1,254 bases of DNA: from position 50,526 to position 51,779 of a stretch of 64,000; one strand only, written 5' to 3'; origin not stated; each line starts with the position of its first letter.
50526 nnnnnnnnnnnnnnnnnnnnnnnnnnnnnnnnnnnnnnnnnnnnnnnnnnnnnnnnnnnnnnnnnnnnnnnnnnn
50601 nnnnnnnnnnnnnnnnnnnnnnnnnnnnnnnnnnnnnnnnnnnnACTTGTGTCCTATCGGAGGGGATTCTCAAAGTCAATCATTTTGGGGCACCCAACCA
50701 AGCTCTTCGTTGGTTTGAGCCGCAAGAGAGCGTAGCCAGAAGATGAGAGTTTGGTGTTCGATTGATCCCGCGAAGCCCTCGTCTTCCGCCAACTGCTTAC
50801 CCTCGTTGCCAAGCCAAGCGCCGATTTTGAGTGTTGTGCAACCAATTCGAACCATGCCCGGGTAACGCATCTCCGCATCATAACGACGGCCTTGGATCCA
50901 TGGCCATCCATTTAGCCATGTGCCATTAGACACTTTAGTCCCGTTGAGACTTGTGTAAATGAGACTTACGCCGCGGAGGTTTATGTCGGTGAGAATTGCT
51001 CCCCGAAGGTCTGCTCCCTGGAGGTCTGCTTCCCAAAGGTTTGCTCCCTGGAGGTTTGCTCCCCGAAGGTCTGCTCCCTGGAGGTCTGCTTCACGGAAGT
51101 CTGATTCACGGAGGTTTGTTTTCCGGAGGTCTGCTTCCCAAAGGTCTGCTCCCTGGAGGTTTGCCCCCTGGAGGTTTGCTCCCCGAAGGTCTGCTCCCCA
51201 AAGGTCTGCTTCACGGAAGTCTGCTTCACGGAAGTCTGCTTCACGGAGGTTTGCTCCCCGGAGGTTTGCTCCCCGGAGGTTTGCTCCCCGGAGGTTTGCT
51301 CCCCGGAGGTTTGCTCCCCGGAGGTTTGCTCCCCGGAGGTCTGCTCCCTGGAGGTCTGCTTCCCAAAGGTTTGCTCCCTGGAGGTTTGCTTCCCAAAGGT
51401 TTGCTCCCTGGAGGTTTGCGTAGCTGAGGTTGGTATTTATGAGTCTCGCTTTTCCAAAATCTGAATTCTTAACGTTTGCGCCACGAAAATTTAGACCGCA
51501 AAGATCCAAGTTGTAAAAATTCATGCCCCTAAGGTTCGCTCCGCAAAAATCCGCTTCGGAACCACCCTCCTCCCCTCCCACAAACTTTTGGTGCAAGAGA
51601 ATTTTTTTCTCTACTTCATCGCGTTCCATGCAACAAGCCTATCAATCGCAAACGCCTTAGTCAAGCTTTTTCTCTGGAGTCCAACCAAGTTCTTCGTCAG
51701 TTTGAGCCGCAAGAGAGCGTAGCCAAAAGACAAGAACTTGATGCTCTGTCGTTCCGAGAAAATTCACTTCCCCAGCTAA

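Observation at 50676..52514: Three paralogous pentapeptide-repeat proteins sharing an uncharacterised C-terminal domain (candidate DNA-mimic counter-defence family)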

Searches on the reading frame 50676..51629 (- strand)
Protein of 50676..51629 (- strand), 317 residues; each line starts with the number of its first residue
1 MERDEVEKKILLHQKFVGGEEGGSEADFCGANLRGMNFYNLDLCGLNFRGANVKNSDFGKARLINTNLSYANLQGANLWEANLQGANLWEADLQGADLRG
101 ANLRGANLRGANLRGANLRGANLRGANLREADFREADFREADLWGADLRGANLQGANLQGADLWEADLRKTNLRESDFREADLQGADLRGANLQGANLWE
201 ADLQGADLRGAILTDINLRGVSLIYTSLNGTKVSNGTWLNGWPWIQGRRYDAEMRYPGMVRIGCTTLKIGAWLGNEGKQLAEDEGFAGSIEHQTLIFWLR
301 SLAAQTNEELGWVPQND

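Call 3: search_protein_families(library=pfam, proteins=[window:50676-51629:-], max_evalue=1)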
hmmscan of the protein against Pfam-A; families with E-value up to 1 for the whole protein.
window:50676-51629:- (317 aa): 4 families
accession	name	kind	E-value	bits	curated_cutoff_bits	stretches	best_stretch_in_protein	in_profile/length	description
PF00805.28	Pentapeptide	-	9.8e-71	233.2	20.2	6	116-155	1-40/40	Pentapeptide repeats (8 copies)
PF13599.13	Pentapeptide_4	-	3.8e-27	94.6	38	3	91-162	6-77/78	Pentapeptide repeat region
PF13576.12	Pentapeptide_3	-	2.5e-25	88.9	27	3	110-141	14-47/48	Pentapeptide repeats (9 copies)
PF25296.1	Decapeptide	-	2.2e-05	24.7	45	2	97-151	6-60/74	Decapeptide repeat region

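Call 4: search_protein_families(library=phrogs, proteins=[window:50676-51629:-], max_evalue=0.1)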
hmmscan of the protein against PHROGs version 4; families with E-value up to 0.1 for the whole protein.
window:50676-51629:- (317 aa): 12 families
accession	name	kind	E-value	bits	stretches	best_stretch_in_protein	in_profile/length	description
phrog_7713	-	unknown function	5.6e-63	210.1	5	115-164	29-80/103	-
phrog_923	-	unknown function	4e-60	204.6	3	81-176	792-884/990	-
phrog_31265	-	unknown function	8.6e-39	135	2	109-223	32-146/264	-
phrog_12514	-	unknown function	1.4e-37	130.6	3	93-196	141-244/287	-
phrog_15350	-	unknown function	3.2e-37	129.5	2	101-231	149-280/494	-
phrog_31567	-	unknown function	1.1e-23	84.9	6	94-121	46-73/151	-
phrog_30240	-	unknown function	7.4e-21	75.4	3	28-133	140-250/438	-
phrog_7653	-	unknown function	1.9e-11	44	2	101-215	201-317/782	-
phrog_29553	-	unknown function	1.2e-06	29.1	0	64-79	18-33/63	-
phrog_37032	-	unknown function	8e-06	26.7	0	197-215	9-27/110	-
phrog_34867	-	unknown function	8.5e-05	23.9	1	153-203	44-94/112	-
phrog_28766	-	tail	0.099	12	0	65-128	143-206/472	tail fiber protein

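Call 7: search_protein_families(library=ncbifam, proteins=[window:50676-51629:-], max_evalue=1)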
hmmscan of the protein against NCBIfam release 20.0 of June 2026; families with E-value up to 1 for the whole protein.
window:50676-51629:- (317 aa): 17 families
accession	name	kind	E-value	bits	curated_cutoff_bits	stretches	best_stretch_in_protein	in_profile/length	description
NF011743.0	PRK15196.1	equivalog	2.8e-53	181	354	2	75-236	151-312/350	type III secretion system effector PipB2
NF052603.1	penta_Alr5209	equivalog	2.1e-47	159.9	125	3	86-163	18-95/113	Alr5209 family pentapeptide repeat protein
NF047416.1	penta_HetL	equivalog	2.7e-43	148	260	2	25-158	12-145/218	heterocyst differentiation pentapeptide repeat protein HetL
NF011744.0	PRK15197.1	equivalog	9.7e-40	136.5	274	3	72-162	155-245/291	SPI-2 type III secretion system effector PipB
NF000071.4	penta_rpt_QnrA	exception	4.3e-27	95.3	450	3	87-234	58-200/218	QnrA family quinolone resistance pentapeptide repeat protein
NF000349.1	mfpA_AE000516.2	equivalog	1.4e-26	93.5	360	5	133-198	84-149/183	pentapeptide repeat protein MfpA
NF033086.2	penta_rpt_Qnr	equivalog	1.3e-23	83.8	240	2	25-148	70-193/211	Qnr family pentapeptide repeat protein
NF012152.0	penta_rpt_QnrC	exception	3.8e-21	76.1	500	2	27-207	12-198/221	QnrC family quinolone resistance pentapeptide repeat protein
NF000421.1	penta_rpt_QnrVC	exception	1.6e-19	70.7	460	2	26-206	11-197/218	QnrVC family quinolone resistance pentapeptide repeat protein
NF000056.3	penta_rpt_QnrS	exception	7e-19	68.4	460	3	84-211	60-192/218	QnrS family quinolone resistance pentapeptide repeat protein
NF033375.2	penta_rpt_QnrE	exception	1.3e-17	64.5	480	2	24-149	72-197/214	QnrE family quinolone resistance pentapeptide repeat protein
NF038182.1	penta_rpt_SmQnr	exception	2.5e-17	63.4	460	3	71-149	120-198/215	SmQnr family pentapeptide repeat protein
NF012151.0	penta_rpt_QnrAS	exception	3e-17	63.4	490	3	80-164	76-160/218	QnrAS family quinolone resistance pentapeptide repeat protein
NF000420.1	penta_rpt_QnrB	exception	5.7e-17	62.4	460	2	24-148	72-196/214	QnrB family quinolone resistance pentapeptide repeat protein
NF000139.2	penta_rpt_QnrD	exception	6.8e-12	45.8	425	2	42-151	90-199/214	QnrD family quinolone resistance pentapeptide repeat protein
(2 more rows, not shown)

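Call 53: search_protein_families(library=padloc, proteins=[window:50676-51629:-], max_evalue=0.01)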
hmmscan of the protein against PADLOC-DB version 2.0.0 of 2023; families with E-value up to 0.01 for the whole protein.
window:50676-51629:- (317 aa): 0 families

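Call 90: find_encoding_contigs(protein=window:50676-51629:-, flank=3000, max_places=5)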
Protein window:50676-51629:- (317 aa): no gene with exactly this product is on record in the collection.

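Call 91: list_cluster_members(proteins=[window:50676-51629:-, window:51657-52514:-, window:51657-52478:-, window:2307-3002:+])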
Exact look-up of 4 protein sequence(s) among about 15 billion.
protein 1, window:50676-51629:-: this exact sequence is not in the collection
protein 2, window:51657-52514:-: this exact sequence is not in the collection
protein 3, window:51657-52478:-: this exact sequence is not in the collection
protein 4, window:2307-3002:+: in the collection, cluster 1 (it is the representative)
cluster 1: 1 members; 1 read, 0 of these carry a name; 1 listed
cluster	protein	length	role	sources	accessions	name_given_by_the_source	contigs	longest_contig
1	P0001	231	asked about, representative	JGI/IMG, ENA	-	-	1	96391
